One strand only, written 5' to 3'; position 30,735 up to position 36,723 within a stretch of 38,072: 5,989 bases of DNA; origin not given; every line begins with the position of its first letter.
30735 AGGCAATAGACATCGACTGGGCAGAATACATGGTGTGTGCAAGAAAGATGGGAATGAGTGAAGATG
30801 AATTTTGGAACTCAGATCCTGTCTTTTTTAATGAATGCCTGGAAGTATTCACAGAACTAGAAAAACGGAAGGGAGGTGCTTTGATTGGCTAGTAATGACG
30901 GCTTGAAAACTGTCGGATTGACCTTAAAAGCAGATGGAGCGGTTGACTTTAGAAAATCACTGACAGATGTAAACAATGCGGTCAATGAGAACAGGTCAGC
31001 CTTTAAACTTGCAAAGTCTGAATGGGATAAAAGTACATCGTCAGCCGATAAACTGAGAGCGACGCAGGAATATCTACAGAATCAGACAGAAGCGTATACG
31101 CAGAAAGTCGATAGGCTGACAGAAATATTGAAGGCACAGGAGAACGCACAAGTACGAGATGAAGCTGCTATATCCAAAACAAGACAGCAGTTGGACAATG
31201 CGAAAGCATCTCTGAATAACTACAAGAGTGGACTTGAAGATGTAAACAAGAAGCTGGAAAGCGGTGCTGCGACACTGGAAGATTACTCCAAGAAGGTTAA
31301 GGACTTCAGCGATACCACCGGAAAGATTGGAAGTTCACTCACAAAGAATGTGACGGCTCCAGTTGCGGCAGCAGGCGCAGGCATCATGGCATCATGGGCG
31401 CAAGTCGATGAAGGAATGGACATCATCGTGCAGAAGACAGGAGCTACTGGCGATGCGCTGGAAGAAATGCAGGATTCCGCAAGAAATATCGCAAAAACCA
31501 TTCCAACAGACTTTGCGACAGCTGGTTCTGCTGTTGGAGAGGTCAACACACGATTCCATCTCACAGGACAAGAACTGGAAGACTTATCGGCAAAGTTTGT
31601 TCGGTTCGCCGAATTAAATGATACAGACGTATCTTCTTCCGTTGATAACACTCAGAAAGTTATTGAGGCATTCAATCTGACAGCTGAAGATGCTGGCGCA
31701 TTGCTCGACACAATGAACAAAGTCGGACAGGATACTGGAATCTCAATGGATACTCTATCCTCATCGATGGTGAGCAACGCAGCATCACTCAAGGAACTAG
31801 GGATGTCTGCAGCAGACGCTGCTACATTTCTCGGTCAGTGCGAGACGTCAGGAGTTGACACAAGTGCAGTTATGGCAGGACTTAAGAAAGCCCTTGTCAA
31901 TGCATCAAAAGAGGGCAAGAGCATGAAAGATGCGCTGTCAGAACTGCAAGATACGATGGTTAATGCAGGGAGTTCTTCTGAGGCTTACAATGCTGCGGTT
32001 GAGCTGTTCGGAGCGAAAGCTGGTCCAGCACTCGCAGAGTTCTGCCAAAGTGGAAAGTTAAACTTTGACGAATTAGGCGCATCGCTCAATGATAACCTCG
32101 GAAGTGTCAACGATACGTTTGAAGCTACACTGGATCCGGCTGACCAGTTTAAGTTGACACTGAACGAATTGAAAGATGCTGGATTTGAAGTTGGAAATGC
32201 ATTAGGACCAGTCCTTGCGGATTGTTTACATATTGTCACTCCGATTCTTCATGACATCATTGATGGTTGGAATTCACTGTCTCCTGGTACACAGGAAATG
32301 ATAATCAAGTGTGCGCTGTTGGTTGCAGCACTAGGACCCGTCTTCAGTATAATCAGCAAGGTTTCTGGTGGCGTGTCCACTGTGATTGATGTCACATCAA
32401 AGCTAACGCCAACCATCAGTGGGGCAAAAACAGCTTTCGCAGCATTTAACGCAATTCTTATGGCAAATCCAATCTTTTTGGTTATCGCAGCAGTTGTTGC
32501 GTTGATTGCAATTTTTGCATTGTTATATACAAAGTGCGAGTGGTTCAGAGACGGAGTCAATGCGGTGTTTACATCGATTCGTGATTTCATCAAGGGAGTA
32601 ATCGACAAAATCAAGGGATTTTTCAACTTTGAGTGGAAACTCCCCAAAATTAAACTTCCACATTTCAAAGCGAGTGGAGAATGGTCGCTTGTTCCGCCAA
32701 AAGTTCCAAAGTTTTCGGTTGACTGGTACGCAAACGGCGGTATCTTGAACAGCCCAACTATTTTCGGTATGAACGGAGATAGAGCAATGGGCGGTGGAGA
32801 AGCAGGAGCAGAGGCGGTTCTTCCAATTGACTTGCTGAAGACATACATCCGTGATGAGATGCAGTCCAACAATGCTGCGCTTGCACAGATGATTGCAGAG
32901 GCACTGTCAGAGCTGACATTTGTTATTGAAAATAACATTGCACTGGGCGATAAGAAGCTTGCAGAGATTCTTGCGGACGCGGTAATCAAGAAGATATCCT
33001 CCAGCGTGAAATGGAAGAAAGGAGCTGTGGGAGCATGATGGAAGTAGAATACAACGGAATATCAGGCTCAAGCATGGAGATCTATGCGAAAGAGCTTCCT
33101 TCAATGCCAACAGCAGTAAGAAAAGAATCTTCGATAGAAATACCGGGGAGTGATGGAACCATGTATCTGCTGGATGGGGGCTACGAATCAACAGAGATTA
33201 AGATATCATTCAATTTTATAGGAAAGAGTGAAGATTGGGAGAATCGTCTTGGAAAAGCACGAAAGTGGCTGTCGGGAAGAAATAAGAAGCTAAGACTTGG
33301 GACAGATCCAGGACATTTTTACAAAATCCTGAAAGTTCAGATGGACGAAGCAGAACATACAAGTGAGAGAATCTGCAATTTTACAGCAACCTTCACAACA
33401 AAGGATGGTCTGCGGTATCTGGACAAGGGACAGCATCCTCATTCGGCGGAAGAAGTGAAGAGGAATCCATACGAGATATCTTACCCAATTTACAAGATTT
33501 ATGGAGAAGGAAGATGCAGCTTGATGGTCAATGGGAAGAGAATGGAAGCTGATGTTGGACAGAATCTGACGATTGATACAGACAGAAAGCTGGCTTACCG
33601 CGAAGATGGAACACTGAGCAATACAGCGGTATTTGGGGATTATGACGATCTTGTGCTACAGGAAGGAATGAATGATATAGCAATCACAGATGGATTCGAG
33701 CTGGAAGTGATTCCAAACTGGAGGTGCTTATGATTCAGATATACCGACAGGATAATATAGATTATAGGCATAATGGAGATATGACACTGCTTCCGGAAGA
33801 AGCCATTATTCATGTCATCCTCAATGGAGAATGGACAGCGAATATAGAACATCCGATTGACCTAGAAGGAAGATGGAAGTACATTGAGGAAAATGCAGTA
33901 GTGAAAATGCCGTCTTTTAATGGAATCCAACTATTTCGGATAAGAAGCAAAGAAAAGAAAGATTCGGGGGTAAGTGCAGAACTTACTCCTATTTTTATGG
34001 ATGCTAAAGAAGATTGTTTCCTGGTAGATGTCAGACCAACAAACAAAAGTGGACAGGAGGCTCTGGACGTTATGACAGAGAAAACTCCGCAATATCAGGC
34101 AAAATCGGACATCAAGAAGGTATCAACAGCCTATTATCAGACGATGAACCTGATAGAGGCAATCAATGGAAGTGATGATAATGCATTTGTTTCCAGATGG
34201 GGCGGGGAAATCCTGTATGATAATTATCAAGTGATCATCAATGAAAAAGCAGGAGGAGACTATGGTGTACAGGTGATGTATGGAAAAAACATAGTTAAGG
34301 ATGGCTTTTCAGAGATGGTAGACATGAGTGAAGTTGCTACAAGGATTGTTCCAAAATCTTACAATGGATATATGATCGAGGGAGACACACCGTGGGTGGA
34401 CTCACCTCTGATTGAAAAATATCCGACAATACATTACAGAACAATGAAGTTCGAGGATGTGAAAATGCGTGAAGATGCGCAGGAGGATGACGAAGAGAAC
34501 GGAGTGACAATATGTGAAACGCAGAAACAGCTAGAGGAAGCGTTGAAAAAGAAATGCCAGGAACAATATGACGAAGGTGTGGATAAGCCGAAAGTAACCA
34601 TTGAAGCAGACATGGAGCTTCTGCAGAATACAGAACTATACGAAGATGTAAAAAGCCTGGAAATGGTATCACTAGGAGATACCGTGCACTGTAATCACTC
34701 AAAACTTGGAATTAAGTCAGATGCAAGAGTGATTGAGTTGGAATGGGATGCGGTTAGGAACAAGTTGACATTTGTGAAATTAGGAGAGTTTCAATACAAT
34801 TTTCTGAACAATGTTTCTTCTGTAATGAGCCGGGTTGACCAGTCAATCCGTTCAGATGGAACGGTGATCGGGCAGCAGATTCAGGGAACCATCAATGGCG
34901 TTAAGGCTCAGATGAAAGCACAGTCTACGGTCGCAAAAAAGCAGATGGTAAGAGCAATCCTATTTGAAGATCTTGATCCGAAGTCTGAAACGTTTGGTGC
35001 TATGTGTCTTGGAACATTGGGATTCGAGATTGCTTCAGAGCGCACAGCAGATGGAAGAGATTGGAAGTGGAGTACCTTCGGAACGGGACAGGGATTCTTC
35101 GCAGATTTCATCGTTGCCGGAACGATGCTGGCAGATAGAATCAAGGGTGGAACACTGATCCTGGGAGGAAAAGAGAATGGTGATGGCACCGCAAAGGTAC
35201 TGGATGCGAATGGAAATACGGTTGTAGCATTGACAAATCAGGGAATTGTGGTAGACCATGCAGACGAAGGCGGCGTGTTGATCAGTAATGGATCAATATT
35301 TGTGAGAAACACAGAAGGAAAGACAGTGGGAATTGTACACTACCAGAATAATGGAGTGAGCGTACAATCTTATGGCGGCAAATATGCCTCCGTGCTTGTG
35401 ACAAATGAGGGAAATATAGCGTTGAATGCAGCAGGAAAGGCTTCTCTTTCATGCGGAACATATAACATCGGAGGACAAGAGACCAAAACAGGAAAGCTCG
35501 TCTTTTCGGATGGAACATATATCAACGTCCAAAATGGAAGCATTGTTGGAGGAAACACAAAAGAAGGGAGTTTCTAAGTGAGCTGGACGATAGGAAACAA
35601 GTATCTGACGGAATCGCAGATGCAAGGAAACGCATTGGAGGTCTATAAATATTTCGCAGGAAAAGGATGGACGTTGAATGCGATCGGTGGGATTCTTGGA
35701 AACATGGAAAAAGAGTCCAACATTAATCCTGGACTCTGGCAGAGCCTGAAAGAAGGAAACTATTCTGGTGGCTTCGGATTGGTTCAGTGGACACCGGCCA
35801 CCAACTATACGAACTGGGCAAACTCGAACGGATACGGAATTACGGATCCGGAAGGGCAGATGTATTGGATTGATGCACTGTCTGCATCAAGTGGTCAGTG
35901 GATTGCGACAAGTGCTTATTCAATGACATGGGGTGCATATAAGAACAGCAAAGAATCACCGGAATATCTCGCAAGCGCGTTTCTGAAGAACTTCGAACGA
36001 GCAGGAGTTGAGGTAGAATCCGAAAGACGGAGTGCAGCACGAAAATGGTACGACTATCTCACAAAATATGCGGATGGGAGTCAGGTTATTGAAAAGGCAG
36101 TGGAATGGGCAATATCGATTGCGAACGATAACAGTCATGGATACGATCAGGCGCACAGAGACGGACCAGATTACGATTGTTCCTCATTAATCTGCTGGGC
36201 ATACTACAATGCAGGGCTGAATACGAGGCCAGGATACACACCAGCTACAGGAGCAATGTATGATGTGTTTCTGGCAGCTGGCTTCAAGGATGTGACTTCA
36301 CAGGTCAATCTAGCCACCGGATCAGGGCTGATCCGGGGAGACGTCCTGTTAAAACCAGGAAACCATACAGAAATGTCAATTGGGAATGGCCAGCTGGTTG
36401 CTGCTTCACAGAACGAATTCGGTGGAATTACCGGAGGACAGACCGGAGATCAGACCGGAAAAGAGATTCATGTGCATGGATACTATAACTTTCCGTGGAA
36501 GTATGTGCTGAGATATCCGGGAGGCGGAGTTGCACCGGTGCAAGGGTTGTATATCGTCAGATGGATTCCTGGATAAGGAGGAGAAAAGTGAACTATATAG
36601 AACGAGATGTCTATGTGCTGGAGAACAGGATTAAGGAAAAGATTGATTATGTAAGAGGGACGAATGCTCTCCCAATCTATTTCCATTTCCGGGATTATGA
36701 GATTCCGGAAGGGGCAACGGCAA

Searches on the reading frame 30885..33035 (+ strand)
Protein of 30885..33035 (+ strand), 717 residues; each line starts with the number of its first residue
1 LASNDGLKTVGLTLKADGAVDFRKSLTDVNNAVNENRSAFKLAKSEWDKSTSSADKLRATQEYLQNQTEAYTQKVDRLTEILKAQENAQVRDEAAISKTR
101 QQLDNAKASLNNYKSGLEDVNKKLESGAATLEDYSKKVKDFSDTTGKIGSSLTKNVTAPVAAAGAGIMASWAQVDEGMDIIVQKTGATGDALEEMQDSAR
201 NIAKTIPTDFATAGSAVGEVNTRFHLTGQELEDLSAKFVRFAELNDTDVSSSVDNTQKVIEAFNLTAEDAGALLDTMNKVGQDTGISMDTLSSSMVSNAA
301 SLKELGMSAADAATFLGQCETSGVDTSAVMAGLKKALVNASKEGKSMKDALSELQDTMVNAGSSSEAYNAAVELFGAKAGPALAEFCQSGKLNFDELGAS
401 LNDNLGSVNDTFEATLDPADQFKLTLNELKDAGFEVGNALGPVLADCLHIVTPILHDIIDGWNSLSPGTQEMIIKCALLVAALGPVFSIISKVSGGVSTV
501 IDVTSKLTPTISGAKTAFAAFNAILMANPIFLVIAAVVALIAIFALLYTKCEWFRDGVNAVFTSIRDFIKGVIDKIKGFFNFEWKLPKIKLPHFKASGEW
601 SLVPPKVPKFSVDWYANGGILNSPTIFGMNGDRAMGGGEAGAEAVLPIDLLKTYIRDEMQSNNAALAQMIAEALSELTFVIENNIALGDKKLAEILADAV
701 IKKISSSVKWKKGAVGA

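Call 13: search_protein_families(library=phrogs, proteins=[window:30885-33035:+], max_evalue=0.00001)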
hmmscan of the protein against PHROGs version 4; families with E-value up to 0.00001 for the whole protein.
window:30885-33035:+ (717 aa): 24 families
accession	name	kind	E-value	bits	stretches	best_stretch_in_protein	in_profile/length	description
phrog_991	-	tail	1.9e-80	272.1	2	5-565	62-684/1966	tail length tape measure protein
phrog_1272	-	tail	4.5e-69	234.5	1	17-581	91-706/1606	tail length tape measure protein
phrog_58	-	tail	3.5e-65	222.2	2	9-568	174-666/1544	tail length tape measure protein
phrog_1533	-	tail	1.2e-51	176.5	1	91-550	166-671/1688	tail length tape measure protein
phrog_5755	-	tail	1.5e-49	170.4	1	38-441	137-538/541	tail length tape measure protein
phrog_28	-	tail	9.2e-47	161.3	1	48-672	151-759/1228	tail length tape measure protein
phrog_167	-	tail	3e-37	129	2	88-597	198-776/1555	tail length tape measure protein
phrog_17020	-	unknown function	3.9e-30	106.2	1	559-705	194-340/353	-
phrog_4704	-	tail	1.4e-26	94.4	1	20-354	20-401/625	tail length tape measure protein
phrog_1293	-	tail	1.7e-25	90.1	1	21-519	19-560/1424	tail length tape measure protein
phrog_38258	-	unknown function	6e-24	85.6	1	564-649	329-417/427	-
phrog_971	-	lysis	7.4e-19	68.9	1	258-580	207-570/1338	endolysin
phrog_9228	-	tail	1.3e-18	67.8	1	39-401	65-448/1425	tail length tape measure protein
phrog_5218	-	unknown function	7e-18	65.2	2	335-546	433-659/1599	-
phrog_10613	-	tail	9.3e-17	62.6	1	2-220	2-200/237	tail length tape measure protein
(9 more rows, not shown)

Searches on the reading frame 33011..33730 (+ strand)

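Call 13: search_protein_families(library=phrogs, proteins=[window:33011-33730:+], max_evalue=0.00001)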
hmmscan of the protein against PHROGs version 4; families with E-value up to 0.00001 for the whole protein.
window:33011-33730:+ (240 aa): 2 families
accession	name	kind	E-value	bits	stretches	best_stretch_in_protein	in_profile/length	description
phrog_33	-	tail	6.2e-30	105.8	1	4-239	28-279/651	distal tail protein Dit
phrog_202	-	tail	6.6e-08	32.9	1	8-141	19-155/523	distal tail protein Dit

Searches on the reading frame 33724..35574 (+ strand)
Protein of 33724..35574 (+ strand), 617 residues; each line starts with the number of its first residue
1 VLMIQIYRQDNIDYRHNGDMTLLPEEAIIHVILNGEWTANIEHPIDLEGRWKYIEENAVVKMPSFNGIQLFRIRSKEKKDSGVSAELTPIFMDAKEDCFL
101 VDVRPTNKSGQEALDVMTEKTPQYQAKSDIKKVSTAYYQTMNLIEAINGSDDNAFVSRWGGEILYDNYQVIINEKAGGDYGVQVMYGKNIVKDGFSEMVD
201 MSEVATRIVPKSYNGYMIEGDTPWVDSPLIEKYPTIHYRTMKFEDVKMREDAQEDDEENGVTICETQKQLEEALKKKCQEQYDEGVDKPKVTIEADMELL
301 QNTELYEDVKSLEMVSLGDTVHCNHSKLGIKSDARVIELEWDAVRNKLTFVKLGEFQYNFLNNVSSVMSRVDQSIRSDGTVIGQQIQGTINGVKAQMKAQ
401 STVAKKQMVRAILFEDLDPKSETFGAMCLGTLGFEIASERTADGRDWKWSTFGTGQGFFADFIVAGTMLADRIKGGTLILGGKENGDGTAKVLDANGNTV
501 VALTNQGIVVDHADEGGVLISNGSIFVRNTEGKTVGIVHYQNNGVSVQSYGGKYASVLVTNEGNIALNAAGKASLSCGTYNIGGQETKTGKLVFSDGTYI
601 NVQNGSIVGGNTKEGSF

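Call 13: search_protein_families(library=phrogs, proteins=[window:33724-35574:+], max_evalue=0.00001)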
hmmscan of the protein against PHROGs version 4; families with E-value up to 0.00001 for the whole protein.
window:33724-35574:+ (617 aa): 13 families
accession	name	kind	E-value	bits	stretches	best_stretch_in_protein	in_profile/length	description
phrog_13289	-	tail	1.2e-108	365.5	1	3-465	1-466/938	tail protein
phrog_1067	-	head and packaging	1.8e-91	309.1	1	1-562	5-524/991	minor head protein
phrog_5555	-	tail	5.5e-55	188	1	3-478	1-457/788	tail protein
phrog_7142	-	tail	3.4e-47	162.3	1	2-365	1-341/622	tail protein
phrog_1330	-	tail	3.8e-42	145.3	1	2-377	5-382/1361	tail protein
phrog_7043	-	tail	1.4e-32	114.2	1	52-492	59-483/1077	tail protein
phrog_2270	-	unknown function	2.3e-30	107.1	1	11-394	8-369/637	-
phrog_33972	-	tail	6.8e-21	75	1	1-351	1-350/714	tail protein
phrog_8687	-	other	8.4e-15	55.1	1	118-364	27-256/599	tail protein with peptidase activity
phrog_1210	-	other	4.4e-13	48.6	1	4-398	2-396/2313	PblB-type receptor binding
phrog_2189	-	tail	1e-12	47.8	1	27-248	25-252/971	tail protein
phrog_326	-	other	6.7e-10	38.7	1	266-580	580-888/985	tail protein with endopeptidase domain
phrog_12493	-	tail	1.8e-07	30.5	0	69-191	72-206/950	tail protein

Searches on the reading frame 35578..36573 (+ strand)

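Call 13: search_protein_families(library=phrogs, proteins=[window:35578-36573:+], max_evalue=0.00001)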
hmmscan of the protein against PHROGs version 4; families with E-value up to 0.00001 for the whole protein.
window:35578-36573:+ (332 aa): 7 families
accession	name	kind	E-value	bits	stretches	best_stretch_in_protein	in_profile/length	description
phrog_11037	-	unknown function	8.1e-44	151.3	1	7-181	6-179/365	-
phrog_14030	-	unknown function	1e-26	94.9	1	168-313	49-217/273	-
phrog_8949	-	unknown function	1.5e-14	55.3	1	19-164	336-471/557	-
phrog_35693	-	unknown function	3.8e-14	52.5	1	13-168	153-310/858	-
phrog_32635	-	unknown function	8.5e-12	45.9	1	196-312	48-160/318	-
phrog_9570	-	tail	1.1e-07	32.2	1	9-155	472-608/689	tail length tape measure protein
phrog_1067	-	head and packaging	2.1e-06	27.5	1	12-167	566-730/991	minor head protein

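Call 41: search_protein_families(library=pfam, proteins=[window:35578-36573:+], max_evalue=0.001)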
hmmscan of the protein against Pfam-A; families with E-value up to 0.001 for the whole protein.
window:35578-36573:+ (332 aa): 3 families
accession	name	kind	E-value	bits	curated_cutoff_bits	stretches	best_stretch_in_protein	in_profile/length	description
PF18013.6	Phage_lysozyme2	-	1.4e-31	110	28.2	1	18-161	2-140/140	Phage tail lysozyme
PF25309.1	ELLD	-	3.3e-25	89.4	27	2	275-314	3-42/175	Endolysin-like domain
PF05382.19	Amidase_5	-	2e-05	24.9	21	1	172-274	3-104/142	Bacteriophage peptidoglycan hydrolase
